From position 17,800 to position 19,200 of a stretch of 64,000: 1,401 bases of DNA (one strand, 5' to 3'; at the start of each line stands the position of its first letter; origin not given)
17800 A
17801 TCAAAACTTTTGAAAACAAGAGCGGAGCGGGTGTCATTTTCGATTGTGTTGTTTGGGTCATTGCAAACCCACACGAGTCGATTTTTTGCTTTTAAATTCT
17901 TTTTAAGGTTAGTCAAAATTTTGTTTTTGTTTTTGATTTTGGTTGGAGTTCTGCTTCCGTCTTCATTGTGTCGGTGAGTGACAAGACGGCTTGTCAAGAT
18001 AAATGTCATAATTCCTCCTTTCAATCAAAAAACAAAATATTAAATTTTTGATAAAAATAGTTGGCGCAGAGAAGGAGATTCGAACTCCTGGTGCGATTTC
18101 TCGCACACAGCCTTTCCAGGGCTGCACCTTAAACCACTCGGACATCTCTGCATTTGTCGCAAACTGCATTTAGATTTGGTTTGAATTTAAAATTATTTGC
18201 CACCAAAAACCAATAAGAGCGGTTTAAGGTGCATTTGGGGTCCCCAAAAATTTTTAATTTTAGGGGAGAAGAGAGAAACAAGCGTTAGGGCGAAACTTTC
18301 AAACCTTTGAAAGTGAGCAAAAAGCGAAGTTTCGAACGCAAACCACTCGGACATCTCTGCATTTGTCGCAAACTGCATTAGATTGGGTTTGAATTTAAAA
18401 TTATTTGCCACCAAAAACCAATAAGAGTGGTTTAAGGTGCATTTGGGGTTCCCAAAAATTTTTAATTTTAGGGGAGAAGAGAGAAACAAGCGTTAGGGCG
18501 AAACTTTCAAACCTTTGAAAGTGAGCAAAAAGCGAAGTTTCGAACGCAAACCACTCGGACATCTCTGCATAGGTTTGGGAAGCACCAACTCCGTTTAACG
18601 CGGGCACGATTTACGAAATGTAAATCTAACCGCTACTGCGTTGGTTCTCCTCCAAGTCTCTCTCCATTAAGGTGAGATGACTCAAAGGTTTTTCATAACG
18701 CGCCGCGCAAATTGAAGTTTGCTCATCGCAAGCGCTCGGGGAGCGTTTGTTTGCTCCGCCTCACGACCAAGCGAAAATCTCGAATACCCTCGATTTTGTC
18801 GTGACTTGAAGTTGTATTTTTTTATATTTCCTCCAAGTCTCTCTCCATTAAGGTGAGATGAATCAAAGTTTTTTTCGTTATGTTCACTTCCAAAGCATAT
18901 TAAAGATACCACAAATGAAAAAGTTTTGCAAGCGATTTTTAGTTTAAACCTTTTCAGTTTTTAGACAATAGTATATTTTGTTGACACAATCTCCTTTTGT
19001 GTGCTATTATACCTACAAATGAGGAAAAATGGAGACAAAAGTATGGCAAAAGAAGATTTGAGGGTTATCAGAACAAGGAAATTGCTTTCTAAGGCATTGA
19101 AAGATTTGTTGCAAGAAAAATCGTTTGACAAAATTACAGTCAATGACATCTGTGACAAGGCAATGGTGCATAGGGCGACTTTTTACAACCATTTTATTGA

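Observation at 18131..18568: Two tandem ~188-nt inserts in front of tRNA-Ser(GGA), each bounded by tRNA nt 1-21 and each carrying an inverted copy of the D-arm that spans the junction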

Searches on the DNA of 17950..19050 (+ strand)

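Call 27: search_rna_families(source=window, start=17950, end=19050, threshold=evalue, max_evalue=10)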
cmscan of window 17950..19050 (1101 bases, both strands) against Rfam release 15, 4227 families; matches with E-value up to 10: 12.
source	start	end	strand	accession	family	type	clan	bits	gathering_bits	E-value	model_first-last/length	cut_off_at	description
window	18065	18151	-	RF00005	tRNA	Gene; tRNA;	CL00001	52.5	29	3.5e-10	1-71/71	no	tRNA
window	18065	18110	+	RF04351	Plastid-psbl-rps4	Cis-reg;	-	34.4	68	3.3e-05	1-53/53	no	Plastid-psbl-rps4 3UTR RNA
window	18355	18527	+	RF01882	TUG1_1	Gene; lncRNA;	-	23.9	80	1.6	1-145/145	no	Taurine upregulated gene 1 conserved region 1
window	18146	18319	+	RF01882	TUG1_1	Gene; lncRNA;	-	22.8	80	2.6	1-145/145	no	Taurine upregulated gene 1 conserved region 1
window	18390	18462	+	RF00833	mir-70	Gene; miRNA;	-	19.8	90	0.79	1-79/79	no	mir-70 microRNA precursor family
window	18803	18839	-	RF00376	HIV_GSL3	Cis-reg;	-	17.6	42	4.5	1-84/84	no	HIV gag stem loop 3 (GSL3)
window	18013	18076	-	RF03693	MIR1919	Gene; miRNA;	-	16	85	5.6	31-94/123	no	MIR1919 microRNA precursor family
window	18126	18232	-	RF04087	MIR5565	Gene; miRNA;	-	15.9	80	3.6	1-109/109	no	MIR5565 microRNA precursor family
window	18011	18164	-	RF02223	sX4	Gene; sRNA;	-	15.8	70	1.2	1-167/167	no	Proteobacterial sRNA sX4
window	18084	18268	-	RF01970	RMST_9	Gene; lncRNA;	-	15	65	4.3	1-193/193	no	Rhabdomyosarcoma 2 associated transcript conserved region 9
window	18004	18160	+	RF02257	adapt33_3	Gene; lncRNA;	-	14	70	3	1-140/140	no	Adaptive response 33 conserved region 3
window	18335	18564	+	RF01258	snR10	Gene; snRNA; snoRNA; HACA-box;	CL00031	12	70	6.4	1-245/245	no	Small nucleolar RNA snR10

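Call 37: build_rna_model(alignment_id=A1)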
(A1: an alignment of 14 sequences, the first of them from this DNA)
Model R1 built from alignment A1 (14 sequences, 86 columns); structure: RNAalifold consensus.
model positions 75; base pairs 15; branch points 0; effective number of sequences 12.49; information 0.753 bits per position. Calibrated on 0.2 Mb of random sequence (short: E-values are rough).
structure used (alignment columns):
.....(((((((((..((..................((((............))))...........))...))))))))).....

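Call 38: search_with_rna_model(model_id=R1, sources=[window, L009, L010, L011, L012, L013, L014, L015, L016, L017, L018, L019, L020, L021, L022, L023, L024, L025, L026, L027, L028, L029, L030, L031, L032, L033, L034, L035, L036, L037, L038, L039, L040, L041, L042, L043, L044, L045, L046], max_evalue=1)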
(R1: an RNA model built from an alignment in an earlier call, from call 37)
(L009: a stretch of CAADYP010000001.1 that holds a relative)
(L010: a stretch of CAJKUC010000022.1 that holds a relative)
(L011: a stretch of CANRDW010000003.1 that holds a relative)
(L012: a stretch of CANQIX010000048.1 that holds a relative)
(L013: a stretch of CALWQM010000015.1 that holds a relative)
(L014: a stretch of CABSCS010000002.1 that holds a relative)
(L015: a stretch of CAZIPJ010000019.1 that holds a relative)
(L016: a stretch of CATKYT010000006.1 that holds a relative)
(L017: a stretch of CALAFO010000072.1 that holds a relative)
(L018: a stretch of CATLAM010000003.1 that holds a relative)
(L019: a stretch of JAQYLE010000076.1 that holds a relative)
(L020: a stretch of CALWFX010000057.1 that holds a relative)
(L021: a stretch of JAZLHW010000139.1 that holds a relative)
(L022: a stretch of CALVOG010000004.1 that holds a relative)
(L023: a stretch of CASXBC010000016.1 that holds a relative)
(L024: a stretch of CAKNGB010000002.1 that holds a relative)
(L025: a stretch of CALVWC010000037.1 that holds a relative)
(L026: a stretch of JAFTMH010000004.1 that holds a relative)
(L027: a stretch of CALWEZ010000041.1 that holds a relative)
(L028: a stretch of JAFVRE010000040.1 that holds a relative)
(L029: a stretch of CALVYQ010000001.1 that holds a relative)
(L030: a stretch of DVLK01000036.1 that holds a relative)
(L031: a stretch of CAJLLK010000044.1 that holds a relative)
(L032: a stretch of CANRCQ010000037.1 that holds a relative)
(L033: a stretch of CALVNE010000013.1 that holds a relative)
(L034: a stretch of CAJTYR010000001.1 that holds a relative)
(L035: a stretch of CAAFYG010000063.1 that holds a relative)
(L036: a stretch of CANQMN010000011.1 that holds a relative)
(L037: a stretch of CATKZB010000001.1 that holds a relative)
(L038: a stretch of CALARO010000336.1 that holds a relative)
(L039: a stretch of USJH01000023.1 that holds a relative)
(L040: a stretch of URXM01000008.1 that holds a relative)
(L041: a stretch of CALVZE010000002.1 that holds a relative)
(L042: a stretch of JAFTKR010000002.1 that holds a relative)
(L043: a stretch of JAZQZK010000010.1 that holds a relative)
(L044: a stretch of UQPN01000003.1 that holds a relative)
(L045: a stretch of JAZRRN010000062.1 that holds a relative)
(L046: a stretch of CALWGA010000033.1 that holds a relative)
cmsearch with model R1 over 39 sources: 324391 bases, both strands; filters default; matches with E-value up to 1: 40.
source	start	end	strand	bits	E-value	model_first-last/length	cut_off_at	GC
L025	997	1070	-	82.5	3.3e-18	1-75/75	no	0.31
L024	2738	2811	+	79.7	1.7e-17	1-75/75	no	0.32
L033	7381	7455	+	79.1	2.6e-17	1-75/75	no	0.35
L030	2786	2860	+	76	1.6e-16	1-75/75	no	0.32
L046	365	439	+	73.6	6.6e-16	1-75/75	no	0.31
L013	6299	6369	+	70.9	3.3e-15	1-75/75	no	0.31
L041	6903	6978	+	70.9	3.3e-15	1-75/75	no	0.32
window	18269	18340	+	70.6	3.8e-15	1-75/75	no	0.42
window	18477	18548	+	70.6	3.8e-15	1-75/75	no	0.42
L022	521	595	-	64.2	1.7e-13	1-75/75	no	0.35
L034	4857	4925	+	60.5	1.6e-12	1-75/75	no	0.52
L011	5014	5080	+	59.4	3.1e-12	1-75/75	no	0.36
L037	4658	4730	+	58.3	5.8e-12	1-75/75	no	0.36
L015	5322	5396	-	57.5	9.8e-12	1-75/75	no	0.45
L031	1859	1927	+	48.5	2e-09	1-75/75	no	0.57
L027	5075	5147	-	44.9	1.8e-08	1-75/75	no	0.44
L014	97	177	-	35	6.4e-06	1-75/75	no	0.43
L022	1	43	-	29.4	0.00018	1-44/75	3'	0.3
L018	6302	6372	+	28.4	0.00032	1-75/75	no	0.38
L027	5220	5255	+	21.7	0.018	1-75/75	no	0.5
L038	2107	2155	-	20.5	0.037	1-75/75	no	0.41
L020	6219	6292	+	17.8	0.18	1-75/75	no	0.34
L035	2333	2381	-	17.7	0.18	1-75/75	no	0.41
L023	2537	2610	-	17.7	0.19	1-75/75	no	0.31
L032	1412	1446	-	17.6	0.2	1-75/75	no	0.17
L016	2759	2797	-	17.3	0.23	1-75/75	no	0.33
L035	2661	2721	-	16.9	0.3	1-75/75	no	0.28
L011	5592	5621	+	16.4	0.42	1-75/75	no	0.13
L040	1806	1874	+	16.2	0.45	1-75/75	no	0.2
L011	4075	4132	+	16.1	0.49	1-75/75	no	0.33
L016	3387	3449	+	16.1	0.49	1-75/75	no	0.32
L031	3013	3074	+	15.6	0.67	1-75/75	no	0.35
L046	365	437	-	15.5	0.68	1-75/75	no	0.3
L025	5411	5480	+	15.5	0.7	1-75/75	no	0.33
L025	4992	5039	-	15.4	0.74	1-75/75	no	0.27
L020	7309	7342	+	14.9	0.98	1-75/75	no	0.26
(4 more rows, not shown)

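Call 42: search_with_rna_model(model_id=R1, sources=[window, L011, L013, L014, L015, L018, L022, L024, L025, L027, L030, L031, L033, L034, L037, L041, L046], max_evalue=0.001, make_alignment=true)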
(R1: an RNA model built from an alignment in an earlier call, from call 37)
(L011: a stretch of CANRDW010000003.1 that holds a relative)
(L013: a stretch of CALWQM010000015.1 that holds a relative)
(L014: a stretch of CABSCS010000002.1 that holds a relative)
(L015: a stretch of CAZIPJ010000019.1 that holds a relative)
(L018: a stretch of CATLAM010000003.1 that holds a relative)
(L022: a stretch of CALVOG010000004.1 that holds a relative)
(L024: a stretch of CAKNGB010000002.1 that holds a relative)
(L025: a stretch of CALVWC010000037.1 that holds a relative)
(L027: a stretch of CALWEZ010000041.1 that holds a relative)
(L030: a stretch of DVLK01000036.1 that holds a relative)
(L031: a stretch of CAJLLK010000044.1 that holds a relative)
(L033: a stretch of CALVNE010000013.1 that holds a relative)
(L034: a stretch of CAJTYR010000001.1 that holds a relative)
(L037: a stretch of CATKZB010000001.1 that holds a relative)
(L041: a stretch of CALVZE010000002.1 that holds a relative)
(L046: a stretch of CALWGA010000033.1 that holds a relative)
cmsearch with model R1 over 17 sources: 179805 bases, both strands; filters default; matches with E-value up to 0.001: 20.
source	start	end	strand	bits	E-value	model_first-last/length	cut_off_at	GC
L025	997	1070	-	82.5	1.8e-18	1-75/75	no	0.31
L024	2738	2811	+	79.7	9.7e-18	1-75/75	no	0.32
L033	7381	7455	+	79.1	1.4e-17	1-75/75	no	0.35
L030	2786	2860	+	76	8.7e-17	1-75/75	no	0.32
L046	365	439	+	73.6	3.7e-16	1-75/75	no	0.31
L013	6299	6369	+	70.9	1.8e-15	1-75/75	no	0.31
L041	6903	6978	+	70.9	1.8e-15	1-75/75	no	0.32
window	18269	18340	+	70.6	2.1e-15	1-75/75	no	0.42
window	18477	18548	+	70.6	2.1e-15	1-75/75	no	0.42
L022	521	595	-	64.2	9.7e-14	1-75/75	no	0.35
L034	4857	4925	+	60.5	8.9e-13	1-75/75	no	0.52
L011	5014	5080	+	59.4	1.7e-12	1-75/75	no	0.36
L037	4658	4730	+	58.3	3.2e-12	1-75/75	no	0.36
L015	5322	5396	-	57.5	5.5e-12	1-75/75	no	0.45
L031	1859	1927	+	48.5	1.1e-09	1-75/75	no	0.57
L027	5075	5147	-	44.9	9.9e-09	1-75/75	no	0.44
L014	97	177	-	35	3.5e-06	1-75/75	no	0.43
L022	1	43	-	29.4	9.8e-05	1-44/75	3'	0.3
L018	6302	6372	+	28.4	0.00018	1-75/75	no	0.38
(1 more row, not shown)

Alignment A2: 20 matches aligned to the model, 90 columns, each read 5' to 3' on its own strand. Consensus structure (alignment columns), stored with it:
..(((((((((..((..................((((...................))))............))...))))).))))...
